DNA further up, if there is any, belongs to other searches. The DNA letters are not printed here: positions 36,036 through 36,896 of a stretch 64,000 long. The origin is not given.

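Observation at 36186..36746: Helical protein carrying the RsiG c-di-GMP-binding signature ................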

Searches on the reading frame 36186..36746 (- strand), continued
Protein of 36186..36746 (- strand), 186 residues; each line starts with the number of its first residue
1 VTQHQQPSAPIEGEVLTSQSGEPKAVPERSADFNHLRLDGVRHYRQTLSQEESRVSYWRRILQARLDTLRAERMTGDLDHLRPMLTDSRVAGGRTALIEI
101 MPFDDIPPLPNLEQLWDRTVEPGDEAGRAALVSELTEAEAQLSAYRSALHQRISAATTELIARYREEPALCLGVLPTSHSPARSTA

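Call 45: list_cluster_members(proteins=[P0001, P0123, P0130, P0136, P0137, P0144, P0152, P0168, P0175, P0182])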
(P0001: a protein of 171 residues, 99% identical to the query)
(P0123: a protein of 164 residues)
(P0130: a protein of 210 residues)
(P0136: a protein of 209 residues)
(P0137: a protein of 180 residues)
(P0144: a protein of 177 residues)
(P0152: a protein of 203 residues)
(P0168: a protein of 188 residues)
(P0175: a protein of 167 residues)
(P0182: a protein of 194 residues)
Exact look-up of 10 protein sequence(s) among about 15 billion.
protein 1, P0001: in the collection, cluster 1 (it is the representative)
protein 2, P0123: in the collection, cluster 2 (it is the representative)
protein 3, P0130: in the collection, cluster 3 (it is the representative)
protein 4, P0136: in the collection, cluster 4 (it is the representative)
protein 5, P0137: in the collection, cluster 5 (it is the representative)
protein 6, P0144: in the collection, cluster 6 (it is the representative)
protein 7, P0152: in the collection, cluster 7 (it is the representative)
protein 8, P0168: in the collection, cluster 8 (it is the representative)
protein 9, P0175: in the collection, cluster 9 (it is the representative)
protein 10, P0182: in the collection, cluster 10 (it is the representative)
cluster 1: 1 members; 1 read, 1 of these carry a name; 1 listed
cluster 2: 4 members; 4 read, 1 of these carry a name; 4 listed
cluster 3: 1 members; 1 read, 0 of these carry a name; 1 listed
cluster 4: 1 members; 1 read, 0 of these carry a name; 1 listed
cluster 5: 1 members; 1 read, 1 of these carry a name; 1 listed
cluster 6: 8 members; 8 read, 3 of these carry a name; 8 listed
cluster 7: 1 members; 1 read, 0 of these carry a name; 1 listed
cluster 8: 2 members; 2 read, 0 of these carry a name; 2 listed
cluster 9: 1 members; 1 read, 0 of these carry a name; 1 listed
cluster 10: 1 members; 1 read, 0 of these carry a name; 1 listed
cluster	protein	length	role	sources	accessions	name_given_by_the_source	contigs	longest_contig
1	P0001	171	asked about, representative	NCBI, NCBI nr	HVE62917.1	MAG TPA: hypothetical protein VNB94_03850 [Mycobacteriales bacterium] | hypothetical protein [Mycobacteriales bacterium]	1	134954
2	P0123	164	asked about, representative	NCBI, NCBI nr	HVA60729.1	MAG TPA: hypothetical protein VNG13_09370 [Mycobacteriales bacterium] | hypothetical protein [Mycobacteriales bacterium]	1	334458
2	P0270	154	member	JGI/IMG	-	-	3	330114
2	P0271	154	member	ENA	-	-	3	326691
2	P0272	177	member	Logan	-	-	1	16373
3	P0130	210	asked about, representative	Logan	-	-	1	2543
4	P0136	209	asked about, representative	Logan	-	-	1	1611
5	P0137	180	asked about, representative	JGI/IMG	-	hypothetical protein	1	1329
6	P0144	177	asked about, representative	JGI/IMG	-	hypothetical protein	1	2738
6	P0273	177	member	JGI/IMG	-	hypothetical protein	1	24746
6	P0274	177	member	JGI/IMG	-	hypothetical protein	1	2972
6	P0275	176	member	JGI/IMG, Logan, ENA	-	-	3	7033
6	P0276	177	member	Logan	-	-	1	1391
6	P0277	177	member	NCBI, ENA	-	-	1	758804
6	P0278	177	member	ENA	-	-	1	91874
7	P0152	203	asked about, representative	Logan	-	-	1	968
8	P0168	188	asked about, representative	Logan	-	-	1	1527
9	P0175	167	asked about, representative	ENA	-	-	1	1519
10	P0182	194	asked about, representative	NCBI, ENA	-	-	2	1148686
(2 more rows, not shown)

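Call 46: fold_search(model_id=the predicted structure, library=pdb)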
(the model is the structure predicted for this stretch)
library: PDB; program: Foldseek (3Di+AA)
matches with E <= 10: 165; with E <= 0.001: 0
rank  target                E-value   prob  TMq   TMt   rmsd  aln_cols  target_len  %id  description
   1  6pfv_T                1.2e-01  0.99  0.49  0.51   8.7       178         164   26  Structure of S. venezuelae RisG-WhiG-c-di-GMP complex: orthorhombic crystal form (released 2019-11-13)
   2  6pfj_T                4.6e-01  0.92  0.43  0.48   8.7       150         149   27  Structure of S. venezuelae RsiG-WhiG-(ci-di-GMP) complex, P64 crystal form (released 2019-11-13)
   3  6ch2_D                6.9e-01  0.89  0.46  0.54   8.0       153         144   10  Crystal structure of the cytoplasmic domain of FlhA and FliT-FliD complex (released 2018-05-16)
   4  9qwr_A                9.3e-01  0.33  0.32  0.34  22.2       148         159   14  MIC60 helical bundle dimer (released 2026-02-25)
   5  9fed                  9.3e-01  0.21  0.28  0.26  26.0       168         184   13  Single-chain chimeric protein mimicking the interaction between HR1 and HR2 in HIV gp41 (released 2025-05-28)
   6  9u4r_BA               1.1e+00  0.57  0.39  0.23   9.1       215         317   12  Structure of the intial complex in filament assembly at 3.23 angstroms resolution, conformation 2. (released 2026-03-25)
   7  6ch2_E                1.1e+00  0.23  0.28  0.32  14.8       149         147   11  Crystal structure of the cytoplasmic domain of FlhA and FliT-FliD complex (released 2018-05-16)
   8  3lg7_A                1.6e+00  0.35  0.31  0.40  19.8       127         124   12  Crystal structure of HIV epitope-scaffold 4E10_S0_1EZ3A_002_C (released 2010-09-22)
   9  7q83_D                1.6e+00  0.23  0.31  0.34  24.2       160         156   12  Crystal structure of S. cerevisiae Sso2 in complex with the pleckstrin homology domain of Sec3 (released 2022-08-31)
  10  9u4r_BL               1.7e+00  0.30  0.36  0.22   8.6       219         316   13  Structure of the intial complex in filament assembly at 3.23 angstroms resolution, conformation 2. (released 2026-03-25)
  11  2fup                  1.7e+00  0.23  0.30  0.39  17.9       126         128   15  Crystal structure of a putative flagella synthesis protein flgn (pa3352) from pseudomonas aeruginosa at 1.48 A resolutio (released 2006-02-28)
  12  6egc                  1.7e+00  0.21  0.32  0.35  16.2       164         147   12  Single-chain version of 2L4HC2_23 (PDB 5J0K) (released 2019-05-29)
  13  2dnx_MODEL_1_A        1.8e+00  0.30  0.29  0.37  20.8       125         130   14  Solution structure of RSGI RUH-063, an N-terminal domain of Syntaxin 12 from human cDNA (released 2006-10-26)
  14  8bsa_A                1.8e+00  0.28  0.35  0.38   7.7       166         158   13  Vc1313-LBD bound to D-arginine (released 2023-06-07)
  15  9go6_Q                1.8e+00  0.28  0.36  0.24   7.8       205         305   14  Salmonella hook-filament junction complex (released 2025-04-09)
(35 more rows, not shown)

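Call 49: search_protein_families(library=ncbifam, proteins=[P0130, P0231, P0246], max_evalue=10)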
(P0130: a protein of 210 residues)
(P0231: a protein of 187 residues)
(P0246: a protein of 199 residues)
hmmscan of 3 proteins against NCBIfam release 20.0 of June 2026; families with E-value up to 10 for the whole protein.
P0130 (210 aa): 2 families
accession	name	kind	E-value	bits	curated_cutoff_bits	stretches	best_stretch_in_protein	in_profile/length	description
NF002594.0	PRK02251.1-3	equivalog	0.1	12.2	389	1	24-93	52-118/191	cell division protein CrgA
NF033741.1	NlpC_p60_RipA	exception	0.22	10.5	625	1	28-106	149-225/457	NlpC/P60 family peptidoglycan endopeptidase RipA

P0231 (187 aa): 0 families

P0246 (199 aa): 1 family
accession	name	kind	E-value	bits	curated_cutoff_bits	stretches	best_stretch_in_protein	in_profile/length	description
NF005721.0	PRK07539.1-1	equivalog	0.15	11.3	308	1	142-183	11-51/292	NADH-quinone oxidoreductase subunit NuoE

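Call 52: list_cluster_members(proteins=[P0131, P0163, P0201, P0202, P0204, P0231, P0246, P0257, P0222, P0248])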
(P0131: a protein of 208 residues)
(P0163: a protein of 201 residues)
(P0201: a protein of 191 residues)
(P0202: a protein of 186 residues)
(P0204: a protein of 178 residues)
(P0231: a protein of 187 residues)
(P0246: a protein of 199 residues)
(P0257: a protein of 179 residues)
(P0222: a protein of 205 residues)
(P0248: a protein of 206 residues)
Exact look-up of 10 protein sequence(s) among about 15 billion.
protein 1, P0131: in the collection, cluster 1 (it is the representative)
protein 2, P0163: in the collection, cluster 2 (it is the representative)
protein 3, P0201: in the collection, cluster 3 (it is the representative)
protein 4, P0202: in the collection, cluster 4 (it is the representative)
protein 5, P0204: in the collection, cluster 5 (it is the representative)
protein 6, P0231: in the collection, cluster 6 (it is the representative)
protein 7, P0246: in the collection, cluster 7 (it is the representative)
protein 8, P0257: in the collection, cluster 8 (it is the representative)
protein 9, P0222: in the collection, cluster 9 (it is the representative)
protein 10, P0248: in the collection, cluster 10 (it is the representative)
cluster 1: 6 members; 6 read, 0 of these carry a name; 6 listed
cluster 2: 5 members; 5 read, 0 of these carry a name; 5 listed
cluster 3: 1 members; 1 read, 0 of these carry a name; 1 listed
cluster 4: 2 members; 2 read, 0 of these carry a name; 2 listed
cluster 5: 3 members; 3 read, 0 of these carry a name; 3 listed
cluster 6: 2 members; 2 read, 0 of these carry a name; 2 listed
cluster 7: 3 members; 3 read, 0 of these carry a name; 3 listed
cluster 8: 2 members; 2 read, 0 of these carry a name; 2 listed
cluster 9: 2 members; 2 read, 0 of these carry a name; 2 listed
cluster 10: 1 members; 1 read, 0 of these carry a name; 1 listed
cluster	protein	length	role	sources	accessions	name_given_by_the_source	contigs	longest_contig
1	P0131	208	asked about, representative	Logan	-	-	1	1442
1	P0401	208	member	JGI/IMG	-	-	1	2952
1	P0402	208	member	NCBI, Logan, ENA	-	-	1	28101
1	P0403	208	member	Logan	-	-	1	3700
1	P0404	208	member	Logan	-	-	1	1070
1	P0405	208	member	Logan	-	-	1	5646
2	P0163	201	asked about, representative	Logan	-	-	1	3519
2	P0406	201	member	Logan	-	-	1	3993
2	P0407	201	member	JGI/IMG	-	-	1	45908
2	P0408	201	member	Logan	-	-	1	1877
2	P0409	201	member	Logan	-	-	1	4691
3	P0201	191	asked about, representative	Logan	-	-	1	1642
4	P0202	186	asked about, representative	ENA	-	-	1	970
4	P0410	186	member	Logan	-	-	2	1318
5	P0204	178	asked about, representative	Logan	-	-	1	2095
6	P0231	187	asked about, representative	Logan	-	-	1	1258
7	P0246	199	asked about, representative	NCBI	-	-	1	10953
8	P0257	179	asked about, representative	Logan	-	-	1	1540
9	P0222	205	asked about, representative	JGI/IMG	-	-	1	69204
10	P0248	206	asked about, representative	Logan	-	-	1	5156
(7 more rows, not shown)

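Call 55: find_encoding_contigs(protein=P0035, flank=6000, max_places=3)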
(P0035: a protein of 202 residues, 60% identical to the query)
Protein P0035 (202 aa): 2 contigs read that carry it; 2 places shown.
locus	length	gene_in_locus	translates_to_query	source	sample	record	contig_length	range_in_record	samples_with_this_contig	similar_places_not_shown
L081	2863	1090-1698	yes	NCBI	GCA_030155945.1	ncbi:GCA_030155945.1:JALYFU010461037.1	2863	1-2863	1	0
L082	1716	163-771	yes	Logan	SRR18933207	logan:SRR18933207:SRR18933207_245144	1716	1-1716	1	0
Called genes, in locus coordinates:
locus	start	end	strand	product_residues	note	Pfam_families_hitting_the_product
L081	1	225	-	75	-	?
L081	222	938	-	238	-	PF00730:HhH-GPD, PF00633:HHH (weak), PF10576:EndIII_4Fe-2S (faint)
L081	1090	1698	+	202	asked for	PF22802:RsiG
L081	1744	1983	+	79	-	-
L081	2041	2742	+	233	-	PF00027:cNMP_binding, PF13545:HTH_Crp_2, PF25213:HVO_A0261_N (faint)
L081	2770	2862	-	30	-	?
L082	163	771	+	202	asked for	PF22802:RsiG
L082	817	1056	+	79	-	-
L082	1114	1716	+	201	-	?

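Call 56: find_encoding_contigs(protein=P0056, flank=6000, max_places=3)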
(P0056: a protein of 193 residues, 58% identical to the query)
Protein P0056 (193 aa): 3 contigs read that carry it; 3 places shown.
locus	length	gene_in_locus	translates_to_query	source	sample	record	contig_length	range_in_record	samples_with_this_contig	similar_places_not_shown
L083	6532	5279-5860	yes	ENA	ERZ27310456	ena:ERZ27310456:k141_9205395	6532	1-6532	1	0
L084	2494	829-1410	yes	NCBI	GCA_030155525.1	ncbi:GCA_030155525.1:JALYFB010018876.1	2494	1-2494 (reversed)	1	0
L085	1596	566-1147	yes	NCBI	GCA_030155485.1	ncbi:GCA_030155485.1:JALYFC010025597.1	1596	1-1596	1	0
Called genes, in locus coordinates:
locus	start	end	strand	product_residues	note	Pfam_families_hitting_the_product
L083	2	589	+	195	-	?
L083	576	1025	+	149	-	PF03745:DUF309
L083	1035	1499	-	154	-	PF10604:Polyketide_cyc2 (weak)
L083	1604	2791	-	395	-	PF02674:Colicin_V, PF00089:Trypsin, PF13365:Trypsin_2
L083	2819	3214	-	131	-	PF13473:Cupredoxin_1, PF00127:Copper-bind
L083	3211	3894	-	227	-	PF00293:NUDIX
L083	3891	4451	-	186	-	PF00578:AhpC-TSA, PF08534:Redoxin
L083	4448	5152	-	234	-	PF00730:HhH-GPD, PF00633:HHH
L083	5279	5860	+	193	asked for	PF22802:RsiG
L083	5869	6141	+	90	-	-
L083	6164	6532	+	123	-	?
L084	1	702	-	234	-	?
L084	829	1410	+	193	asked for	PF22802:RsiG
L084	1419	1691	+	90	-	-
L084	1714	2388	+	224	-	PF00027:cNMP_binding, PF13545:HTH_Crp_2, PF00392:GntR (faint), PF25213:HVO_A0261_N (faint)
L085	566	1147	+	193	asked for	PF22802:RsiG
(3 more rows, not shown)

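Call 62: find_encoding_contigs(protein=P0029, flank=3000, max_places=4)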
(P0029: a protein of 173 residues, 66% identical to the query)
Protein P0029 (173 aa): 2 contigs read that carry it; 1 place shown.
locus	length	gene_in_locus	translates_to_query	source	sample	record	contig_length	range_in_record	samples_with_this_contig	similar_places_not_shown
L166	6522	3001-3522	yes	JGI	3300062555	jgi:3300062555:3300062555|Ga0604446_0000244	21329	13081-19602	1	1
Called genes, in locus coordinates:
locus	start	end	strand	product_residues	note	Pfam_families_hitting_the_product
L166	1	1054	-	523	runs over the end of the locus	PF01401:Peptidase_M2, PF02074:Peptidase_M32 (faint), PF01432:Peptidase_M3 (faint)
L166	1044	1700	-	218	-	PF00293:NUDIX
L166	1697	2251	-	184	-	PF08534:Redoxin, PF00578:AhpC-TSA, PF13098:Thioredoxin_2, PF00085:Thioredoxin (faint), PF13905:Thioredoxin_8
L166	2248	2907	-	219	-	PF00730:HhH-GPD, PF00633:HHH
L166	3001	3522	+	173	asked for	PF22802:RsiG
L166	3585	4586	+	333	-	-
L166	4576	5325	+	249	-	-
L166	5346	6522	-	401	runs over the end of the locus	PF02274:ADI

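Call 63: find_encoding_contigs(protein=P0001, flank=10000, max_places=3)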
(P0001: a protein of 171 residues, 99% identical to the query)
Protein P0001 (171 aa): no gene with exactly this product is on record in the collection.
